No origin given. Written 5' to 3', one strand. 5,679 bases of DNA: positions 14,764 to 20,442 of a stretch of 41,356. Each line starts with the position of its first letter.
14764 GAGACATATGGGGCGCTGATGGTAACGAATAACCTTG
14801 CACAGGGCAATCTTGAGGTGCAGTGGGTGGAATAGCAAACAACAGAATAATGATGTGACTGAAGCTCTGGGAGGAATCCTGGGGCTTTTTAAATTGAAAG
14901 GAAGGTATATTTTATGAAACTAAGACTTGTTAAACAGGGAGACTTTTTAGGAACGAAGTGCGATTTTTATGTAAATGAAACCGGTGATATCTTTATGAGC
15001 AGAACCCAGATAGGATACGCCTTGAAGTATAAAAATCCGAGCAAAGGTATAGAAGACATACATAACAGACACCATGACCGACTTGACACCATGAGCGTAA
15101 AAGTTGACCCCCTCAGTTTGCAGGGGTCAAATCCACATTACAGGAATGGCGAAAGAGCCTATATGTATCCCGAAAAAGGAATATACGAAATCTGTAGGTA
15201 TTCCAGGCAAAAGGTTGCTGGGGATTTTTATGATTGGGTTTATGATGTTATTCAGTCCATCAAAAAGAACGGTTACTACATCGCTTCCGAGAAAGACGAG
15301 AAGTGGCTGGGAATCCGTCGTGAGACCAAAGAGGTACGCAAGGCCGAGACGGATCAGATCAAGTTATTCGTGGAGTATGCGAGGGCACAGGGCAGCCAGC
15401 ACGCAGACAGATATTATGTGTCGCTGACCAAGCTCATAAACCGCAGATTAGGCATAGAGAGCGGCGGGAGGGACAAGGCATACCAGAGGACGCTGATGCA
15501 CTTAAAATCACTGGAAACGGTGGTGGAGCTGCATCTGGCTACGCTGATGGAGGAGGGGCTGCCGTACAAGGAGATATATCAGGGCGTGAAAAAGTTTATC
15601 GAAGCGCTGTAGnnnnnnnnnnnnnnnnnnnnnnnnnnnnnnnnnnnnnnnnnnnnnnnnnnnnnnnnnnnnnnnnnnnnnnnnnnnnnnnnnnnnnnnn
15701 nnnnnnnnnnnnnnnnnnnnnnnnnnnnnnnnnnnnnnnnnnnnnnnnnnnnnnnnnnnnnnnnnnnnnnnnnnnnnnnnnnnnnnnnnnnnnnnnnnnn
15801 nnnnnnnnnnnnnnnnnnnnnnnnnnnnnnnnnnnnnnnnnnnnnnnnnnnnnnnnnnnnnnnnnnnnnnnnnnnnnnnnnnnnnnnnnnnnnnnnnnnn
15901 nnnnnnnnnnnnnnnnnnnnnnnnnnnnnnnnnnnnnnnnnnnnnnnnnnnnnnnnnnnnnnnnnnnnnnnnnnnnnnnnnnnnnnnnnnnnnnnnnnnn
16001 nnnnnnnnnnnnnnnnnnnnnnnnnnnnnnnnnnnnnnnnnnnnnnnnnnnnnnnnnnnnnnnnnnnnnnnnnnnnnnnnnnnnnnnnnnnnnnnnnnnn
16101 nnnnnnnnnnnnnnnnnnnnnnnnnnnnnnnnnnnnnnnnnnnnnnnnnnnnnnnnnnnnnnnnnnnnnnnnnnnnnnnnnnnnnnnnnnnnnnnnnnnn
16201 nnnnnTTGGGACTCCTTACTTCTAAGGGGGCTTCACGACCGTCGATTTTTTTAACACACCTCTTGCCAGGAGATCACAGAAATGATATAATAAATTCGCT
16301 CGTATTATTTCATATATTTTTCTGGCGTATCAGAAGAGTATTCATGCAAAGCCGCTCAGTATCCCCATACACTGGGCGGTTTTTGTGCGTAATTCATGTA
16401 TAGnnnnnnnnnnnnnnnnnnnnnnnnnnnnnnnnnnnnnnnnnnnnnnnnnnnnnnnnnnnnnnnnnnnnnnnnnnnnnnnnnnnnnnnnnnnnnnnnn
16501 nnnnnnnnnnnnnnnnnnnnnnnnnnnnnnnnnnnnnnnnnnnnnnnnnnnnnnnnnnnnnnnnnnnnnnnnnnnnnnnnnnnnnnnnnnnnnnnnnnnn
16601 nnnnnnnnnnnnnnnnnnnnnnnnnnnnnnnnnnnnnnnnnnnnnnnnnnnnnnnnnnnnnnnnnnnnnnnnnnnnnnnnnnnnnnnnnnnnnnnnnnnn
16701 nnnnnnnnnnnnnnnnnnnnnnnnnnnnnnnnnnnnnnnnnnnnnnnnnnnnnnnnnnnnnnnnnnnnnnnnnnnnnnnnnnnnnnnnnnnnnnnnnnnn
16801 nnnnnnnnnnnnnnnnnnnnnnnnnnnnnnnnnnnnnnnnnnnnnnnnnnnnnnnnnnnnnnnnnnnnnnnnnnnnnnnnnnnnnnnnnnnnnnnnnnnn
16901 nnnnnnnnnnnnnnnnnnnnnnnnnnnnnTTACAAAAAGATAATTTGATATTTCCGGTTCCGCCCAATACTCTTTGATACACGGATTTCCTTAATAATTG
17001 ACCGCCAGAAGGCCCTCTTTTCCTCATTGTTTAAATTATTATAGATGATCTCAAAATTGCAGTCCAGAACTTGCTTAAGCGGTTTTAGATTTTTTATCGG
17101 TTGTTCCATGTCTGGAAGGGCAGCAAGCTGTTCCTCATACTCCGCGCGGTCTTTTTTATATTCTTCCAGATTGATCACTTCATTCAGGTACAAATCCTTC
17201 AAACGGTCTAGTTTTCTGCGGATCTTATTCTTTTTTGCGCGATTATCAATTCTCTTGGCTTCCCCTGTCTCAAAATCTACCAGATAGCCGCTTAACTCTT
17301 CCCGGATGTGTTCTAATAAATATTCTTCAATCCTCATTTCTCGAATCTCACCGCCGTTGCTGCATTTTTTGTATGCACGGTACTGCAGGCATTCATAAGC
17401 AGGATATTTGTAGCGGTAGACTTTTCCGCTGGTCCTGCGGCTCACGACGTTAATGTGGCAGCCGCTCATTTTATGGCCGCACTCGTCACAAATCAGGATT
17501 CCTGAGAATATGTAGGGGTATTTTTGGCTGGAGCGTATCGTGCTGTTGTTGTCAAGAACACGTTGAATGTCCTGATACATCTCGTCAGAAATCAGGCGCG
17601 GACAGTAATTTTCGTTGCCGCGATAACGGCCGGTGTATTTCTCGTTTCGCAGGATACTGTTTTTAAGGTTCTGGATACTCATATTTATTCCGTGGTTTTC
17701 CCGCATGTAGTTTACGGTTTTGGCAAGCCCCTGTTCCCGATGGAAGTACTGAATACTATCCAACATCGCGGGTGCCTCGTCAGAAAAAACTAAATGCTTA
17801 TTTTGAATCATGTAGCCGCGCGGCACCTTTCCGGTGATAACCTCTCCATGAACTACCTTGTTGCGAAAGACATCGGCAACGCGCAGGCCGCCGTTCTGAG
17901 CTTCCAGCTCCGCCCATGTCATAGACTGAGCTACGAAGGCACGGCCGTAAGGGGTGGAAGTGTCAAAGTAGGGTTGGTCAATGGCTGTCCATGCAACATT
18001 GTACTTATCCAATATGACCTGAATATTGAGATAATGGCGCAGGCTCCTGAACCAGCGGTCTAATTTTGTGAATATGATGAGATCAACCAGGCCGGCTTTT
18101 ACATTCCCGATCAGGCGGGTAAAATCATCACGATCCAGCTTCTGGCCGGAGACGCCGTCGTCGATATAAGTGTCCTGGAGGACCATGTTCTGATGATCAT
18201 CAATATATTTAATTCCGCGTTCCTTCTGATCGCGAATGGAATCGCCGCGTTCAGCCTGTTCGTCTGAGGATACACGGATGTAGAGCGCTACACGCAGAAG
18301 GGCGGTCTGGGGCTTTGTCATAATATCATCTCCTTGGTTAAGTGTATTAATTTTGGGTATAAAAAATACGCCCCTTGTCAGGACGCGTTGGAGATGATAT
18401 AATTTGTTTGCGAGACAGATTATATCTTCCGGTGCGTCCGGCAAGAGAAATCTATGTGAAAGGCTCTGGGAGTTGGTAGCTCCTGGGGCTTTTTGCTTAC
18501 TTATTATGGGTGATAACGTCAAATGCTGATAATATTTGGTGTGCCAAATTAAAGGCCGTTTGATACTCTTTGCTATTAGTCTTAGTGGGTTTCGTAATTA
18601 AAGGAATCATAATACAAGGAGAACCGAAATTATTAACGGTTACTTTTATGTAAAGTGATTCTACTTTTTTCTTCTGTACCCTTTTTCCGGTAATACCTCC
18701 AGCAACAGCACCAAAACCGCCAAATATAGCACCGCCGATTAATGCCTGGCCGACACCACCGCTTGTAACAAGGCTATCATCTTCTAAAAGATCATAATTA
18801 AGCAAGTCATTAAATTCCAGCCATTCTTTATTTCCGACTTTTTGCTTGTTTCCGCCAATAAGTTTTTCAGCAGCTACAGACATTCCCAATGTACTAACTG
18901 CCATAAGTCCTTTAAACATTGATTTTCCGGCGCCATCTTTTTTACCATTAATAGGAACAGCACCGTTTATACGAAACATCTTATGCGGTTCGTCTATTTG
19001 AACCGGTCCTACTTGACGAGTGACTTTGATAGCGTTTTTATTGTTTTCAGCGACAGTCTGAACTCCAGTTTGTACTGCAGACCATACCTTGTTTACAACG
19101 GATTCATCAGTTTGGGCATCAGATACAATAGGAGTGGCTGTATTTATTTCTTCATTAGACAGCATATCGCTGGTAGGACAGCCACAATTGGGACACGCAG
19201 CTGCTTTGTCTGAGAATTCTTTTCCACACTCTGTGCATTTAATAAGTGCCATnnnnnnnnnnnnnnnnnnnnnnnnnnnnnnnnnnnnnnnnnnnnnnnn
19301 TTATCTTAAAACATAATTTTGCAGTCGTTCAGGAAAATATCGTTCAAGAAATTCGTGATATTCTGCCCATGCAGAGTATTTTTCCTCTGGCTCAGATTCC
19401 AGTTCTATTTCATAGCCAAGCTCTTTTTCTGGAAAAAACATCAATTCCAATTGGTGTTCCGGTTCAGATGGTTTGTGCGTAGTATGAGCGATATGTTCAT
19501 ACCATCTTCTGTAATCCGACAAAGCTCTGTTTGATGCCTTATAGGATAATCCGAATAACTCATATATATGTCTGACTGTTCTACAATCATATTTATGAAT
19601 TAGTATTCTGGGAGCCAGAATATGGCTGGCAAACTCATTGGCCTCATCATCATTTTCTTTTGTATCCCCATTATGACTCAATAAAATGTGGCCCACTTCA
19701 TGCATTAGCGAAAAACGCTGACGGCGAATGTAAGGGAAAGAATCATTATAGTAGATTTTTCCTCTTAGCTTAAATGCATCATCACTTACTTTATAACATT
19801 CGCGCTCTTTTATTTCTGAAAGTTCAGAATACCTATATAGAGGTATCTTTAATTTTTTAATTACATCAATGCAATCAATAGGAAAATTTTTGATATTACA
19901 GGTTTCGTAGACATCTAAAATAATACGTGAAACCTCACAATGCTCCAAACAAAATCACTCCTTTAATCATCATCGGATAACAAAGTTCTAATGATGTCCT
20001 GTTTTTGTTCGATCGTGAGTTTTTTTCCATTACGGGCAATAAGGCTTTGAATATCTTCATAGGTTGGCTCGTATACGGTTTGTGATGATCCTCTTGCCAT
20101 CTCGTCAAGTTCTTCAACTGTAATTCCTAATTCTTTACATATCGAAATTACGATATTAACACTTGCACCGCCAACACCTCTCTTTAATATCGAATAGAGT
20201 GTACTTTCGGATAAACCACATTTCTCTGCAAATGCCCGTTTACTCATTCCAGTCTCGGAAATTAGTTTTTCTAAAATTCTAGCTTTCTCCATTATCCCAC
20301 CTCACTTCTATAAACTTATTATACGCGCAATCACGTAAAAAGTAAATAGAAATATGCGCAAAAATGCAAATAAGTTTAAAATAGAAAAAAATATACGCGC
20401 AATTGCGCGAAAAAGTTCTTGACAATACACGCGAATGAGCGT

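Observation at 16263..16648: Three promoter-to-terminator mini-cassettes on the + strand in the att-proximal non-coding region (candidate phage sRNAs)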

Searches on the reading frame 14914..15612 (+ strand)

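Call 12: search_protein_families(library=pfam, proteins=[window:14914-15612:+], max_evalue=0.01)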
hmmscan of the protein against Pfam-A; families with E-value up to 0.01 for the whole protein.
window:14914-15612:+ (232 aa): 1 family
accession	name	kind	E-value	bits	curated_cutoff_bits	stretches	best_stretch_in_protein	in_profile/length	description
PF02498.22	Bro-N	-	1.5e-05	25.9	25.6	1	18-112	4-93/96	BRO family, N-terminal domain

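Call 34: search_protein_families(library=phrogs, proteins=[window:14914-15612:+], max_evalue=0.01)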
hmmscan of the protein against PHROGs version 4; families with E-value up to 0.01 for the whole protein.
window:14914-15612:+ (232 aa): 9 families
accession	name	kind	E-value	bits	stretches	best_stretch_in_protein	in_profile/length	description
phrog_463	-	transcription regulation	7e-18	66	1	21-227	19-203/250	anti-repressor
phrog_2011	-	transcription regulation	7.7e-14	53.1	1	4-146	2-138/275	anti-repressor Ant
phrog_7347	-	unknown function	1.1e-13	52.3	1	87-153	11-77/78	-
phrog_2593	-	transcription regulation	1.3e-11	45.8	1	21-151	36-162/255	anti-repressor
phrog_2899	-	transcription regulation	4.4e-11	43.9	1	31-150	32-137/263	anti-repressor Ant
phrog_5060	-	transcription regulation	4e-10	41.1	1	20-162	21-160/224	anti-repressor Ant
phrog_2657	-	transcription regulation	4.7e-06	27.1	1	129-225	116-219/243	transcriptional regulator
phrog_9976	-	transcription regulation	0.00045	21.1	1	82-117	63-98/188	anti-repressor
phrog_245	-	transcription regulation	0.009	16.5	0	20-183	54-185/319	anti-repressor Ant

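Call 35: search_protein_families(library=padloc, proteins=[window:14914-15612:+], max_evalue=0.01)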
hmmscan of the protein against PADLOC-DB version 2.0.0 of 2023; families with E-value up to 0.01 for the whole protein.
window:14914-15612:+ (232 aa): 0 families

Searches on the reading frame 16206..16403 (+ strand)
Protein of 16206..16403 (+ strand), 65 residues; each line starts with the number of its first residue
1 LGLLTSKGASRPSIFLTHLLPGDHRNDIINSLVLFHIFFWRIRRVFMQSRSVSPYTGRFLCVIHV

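Call 12: search_protein_families(library=pfam, proteins=[window:16206-16403:+], max_evalue=0.01)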
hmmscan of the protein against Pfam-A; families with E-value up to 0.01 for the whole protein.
window:16206-16403:+ (65 aa): 0 families

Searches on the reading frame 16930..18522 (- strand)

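Call 12: search_protein_families(library=pfam, proteins=[window:16930-18522:-], max_evalue=0.01)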
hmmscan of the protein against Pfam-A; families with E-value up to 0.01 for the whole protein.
window:16930-18522:- (530 aa): 3 families
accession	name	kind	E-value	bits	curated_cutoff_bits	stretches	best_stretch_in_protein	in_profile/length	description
PF00239.26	Resolvase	-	5.8e-24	85.3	23.3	1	78-222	1-139/145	Resolvase, N terminal domain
PF13408.12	Zn_ribbon_recom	-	9.7e-11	42.3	25.3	1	338-407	1-58/58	Recombinase zinc beta ribbon domain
PF07508.19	Recombinase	-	0.0018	18.9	21.1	0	249-326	3-102/102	Recombinase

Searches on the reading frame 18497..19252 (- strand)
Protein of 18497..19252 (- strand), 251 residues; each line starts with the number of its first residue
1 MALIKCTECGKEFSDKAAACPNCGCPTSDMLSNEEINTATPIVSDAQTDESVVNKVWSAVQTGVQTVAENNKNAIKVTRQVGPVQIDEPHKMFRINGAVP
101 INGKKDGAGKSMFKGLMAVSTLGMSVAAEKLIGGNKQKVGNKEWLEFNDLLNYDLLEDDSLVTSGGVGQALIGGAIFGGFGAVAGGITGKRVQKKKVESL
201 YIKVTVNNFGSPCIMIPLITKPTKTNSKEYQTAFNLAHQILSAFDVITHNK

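Call 12: search_protein_families(library=pfam, proteins=[window:18497-19252:-], max_evalue=0.01)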
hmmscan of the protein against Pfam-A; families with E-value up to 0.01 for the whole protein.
window:18497-19252:- (251 aa): 4 families
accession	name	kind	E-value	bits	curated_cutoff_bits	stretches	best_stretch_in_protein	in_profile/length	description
PF09845.14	OapC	-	0.00031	21.4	23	1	5-87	3-95/133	Origin-associated protein OapC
PF01155.25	HypA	-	0.0025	18.3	28.9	1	3-37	70-106/112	Hydrogenase/urease nickel incorporation, metallochaperone, hypA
PF12773.13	DZR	-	0.0056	17.2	27.3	1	4-24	25-45/45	Double zinc ribbon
PF13240.11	Zn_Ribbon_1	-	0.0067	16.6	25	0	5-26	1-22/23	zinc-ribbon domain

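Call 34: search_protein_families(library=phrogs, proteins=[window:18497-19252:-], max_evalue=0.01)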
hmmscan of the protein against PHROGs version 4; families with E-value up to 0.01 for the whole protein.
window:18497-19252:- (251 aa): 13 families
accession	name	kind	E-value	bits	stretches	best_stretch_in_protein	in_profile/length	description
phrog_27136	-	unknown function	3.5e-43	148.7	1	20-250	4-223/224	-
phrog_888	-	unknown function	3.8e-25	90.2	1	12-250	3-222/271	-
phrog_27819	-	unknown function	3e-08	34.7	1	146-221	115-194/239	-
phrog_2546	-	unknown function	1.4e-07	33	1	4-91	1-81/180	-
phrog_4852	-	unknown function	7.6e-07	30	1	1-74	11-88/194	-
phrog_6586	-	unknown function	1.3e-06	29.3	1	1-36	1-37/129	-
phrog_17658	-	unknown function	1.6e-05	25.9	1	130-203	43-118/176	-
phrog_10292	-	unknown function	0.00016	22.7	1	1-36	1-27/136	-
phrog_14275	-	unknown function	0.00032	21.4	1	1-25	1-25/178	-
phrog_9700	-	unknown function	0.0015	18.6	1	1-35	4-38/483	-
phrog_38187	-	unknown function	0.002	19.2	1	1-25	1-25/144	-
phrog_20665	-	unknown function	0.0031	17.9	1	164-209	182-226/306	-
phrog_12025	-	unknown function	0.0064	17.5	1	150-205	45-101/193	-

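Call 35: search_protein_families(library=padloc, proteins=[window:18497-19252:-], max_evalue=0.01)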
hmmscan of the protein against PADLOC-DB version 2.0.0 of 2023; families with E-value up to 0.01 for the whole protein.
window:18497-19252:- (251 aa): 0 families

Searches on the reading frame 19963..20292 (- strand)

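Call 12: search_protein_families(library=pfam, proteins=[window:19963-20292:-], max_evalue=0.01)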
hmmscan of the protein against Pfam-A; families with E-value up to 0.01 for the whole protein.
window:19963-20292:- (109 aa): 11 families
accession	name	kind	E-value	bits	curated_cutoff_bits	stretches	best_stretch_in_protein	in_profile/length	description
PF13443.12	HTH_26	-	1.3e-08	35.4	22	1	7-62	2-57/63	Cro/C1-type HTH DNA-binding domain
PF01381.28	HTH_3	-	1.9e-06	28.2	23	1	13-62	7-55/55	Helix-turn-helix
PF13518.12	HTH_28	-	1.9e-05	25.1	25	1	2-38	1-35/52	Helix-turn-helix domain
PF13384.12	HTH_23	-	5.5e-05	23.3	24.6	1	2-38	6-40/50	Homeodomain-like domain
PF13560.12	HTH_31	-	0.00011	22.9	27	1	13-64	12-63/64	Helix-turn-helix domain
PF04218.19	CENP-B_N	-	0.00014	21.9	21.2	1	12-37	19-44/53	CENP-B N-terminal DNA-binding domain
PF12844.13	HTH_19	-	0.00095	19.5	30.2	1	7-61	4-57/64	Helix-turn-helix domain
PF07022.19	Phage_CI_repr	-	0.0024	18.6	22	1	6-62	2-57/65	Bacteriophage CI repressor helix-turn-helix domain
PF05043.19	Mga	-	0.0045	18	21.1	0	4-38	19-53/87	Mga helix-turn-helix domain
PF13542.12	HTH_Tnp_ISL3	-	0.0086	16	27.4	0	13-39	27-50/51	Helix-turn-helix domain of transposase family ISL3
PF13744.12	HTH_37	-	0.01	16.1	27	0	4-60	20-76/80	Helix-turn-helix domain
